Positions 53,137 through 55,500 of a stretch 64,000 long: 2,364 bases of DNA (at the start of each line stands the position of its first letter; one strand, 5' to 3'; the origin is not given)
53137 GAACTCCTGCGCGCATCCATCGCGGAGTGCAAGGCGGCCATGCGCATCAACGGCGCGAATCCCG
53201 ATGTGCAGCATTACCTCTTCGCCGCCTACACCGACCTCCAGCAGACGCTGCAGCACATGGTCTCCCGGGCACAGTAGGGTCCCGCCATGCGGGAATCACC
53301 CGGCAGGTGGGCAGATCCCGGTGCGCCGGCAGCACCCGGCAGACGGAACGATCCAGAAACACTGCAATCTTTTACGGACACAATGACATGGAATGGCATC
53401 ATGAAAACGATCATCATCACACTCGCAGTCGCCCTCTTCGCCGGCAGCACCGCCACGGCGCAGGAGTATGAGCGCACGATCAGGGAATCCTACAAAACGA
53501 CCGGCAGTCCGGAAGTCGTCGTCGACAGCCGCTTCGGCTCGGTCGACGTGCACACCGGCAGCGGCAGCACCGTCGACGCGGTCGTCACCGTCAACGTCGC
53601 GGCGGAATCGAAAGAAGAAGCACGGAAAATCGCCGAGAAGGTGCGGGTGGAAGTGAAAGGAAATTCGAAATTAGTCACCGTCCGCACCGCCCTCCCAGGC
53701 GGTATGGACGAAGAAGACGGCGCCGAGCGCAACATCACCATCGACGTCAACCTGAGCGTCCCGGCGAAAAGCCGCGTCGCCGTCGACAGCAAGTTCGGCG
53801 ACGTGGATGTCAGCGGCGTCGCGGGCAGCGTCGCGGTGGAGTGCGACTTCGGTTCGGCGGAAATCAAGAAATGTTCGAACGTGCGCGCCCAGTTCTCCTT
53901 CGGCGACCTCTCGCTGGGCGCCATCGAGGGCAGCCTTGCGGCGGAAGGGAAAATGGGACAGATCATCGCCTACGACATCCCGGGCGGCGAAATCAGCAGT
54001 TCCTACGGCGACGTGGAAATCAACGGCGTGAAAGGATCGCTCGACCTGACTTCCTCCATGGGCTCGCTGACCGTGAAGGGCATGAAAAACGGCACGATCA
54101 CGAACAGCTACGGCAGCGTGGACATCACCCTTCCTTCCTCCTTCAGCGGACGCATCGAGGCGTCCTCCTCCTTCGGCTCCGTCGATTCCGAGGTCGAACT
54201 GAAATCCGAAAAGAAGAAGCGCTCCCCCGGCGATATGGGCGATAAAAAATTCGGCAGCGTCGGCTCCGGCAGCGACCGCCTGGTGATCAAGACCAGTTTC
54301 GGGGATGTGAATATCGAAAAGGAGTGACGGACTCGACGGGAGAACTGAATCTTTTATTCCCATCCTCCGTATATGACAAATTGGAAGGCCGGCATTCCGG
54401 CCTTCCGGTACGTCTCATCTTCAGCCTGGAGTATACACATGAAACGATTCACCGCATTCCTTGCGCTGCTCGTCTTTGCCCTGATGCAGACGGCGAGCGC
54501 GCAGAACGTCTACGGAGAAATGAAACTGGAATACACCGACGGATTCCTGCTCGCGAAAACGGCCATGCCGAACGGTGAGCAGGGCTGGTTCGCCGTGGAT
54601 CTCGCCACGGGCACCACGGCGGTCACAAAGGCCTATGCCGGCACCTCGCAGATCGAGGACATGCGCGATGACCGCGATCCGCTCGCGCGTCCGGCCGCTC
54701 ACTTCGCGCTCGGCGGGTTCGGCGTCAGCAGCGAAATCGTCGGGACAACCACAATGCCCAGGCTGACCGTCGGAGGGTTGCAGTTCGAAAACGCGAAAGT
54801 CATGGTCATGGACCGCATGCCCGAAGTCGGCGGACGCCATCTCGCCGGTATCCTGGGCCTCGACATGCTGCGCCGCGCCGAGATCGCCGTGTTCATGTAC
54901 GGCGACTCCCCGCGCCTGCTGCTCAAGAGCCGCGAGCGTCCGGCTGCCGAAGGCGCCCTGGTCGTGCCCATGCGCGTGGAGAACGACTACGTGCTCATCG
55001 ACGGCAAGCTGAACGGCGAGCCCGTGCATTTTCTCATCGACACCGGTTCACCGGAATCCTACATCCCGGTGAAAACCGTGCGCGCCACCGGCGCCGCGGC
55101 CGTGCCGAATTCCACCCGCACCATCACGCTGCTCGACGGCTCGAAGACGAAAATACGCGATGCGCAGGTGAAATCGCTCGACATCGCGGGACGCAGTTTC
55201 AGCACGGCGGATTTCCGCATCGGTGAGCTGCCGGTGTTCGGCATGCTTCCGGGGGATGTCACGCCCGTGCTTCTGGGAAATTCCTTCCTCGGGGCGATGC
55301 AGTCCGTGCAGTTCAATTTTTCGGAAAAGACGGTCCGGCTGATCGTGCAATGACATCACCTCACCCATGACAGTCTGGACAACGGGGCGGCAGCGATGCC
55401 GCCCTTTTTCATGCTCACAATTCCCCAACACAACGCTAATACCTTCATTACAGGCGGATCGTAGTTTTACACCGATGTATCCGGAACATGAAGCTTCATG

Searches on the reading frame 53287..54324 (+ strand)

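Call 55: search_protein_families(library=pfam, proteins=[window:53287-54324:+], max_evalue=0.0001)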
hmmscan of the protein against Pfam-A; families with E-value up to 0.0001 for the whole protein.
window:53287-54324:+ (346 aa): 1 family
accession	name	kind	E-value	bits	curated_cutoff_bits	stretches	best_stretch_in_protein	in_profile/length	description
PF13349.12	DUF4097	-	8.4e-11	42.1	22.9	1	99-344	22-247/247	Toastrack DUF4097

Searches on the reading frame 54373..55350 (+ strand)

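Call 74: search_protein_families(library=pfam, proteins=[window:54373-55350:+], max_evalue=0.001)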
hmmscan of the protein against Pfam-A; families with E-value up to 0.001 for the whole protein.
window:54373-55350:+ (326 aa): 2 families
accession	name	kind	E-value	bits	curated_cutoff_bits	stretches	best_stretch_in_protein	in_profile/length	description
PF13975.11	gag-asp_proteas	-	4e-16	59.8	28.2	1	209-307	1-91/92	gag-polyprotein putative aspartyl protease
PF13650.11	Asp_protease_2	-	1.7e-13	51.5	24.3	1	210-305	2-90/90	Aspartyl protease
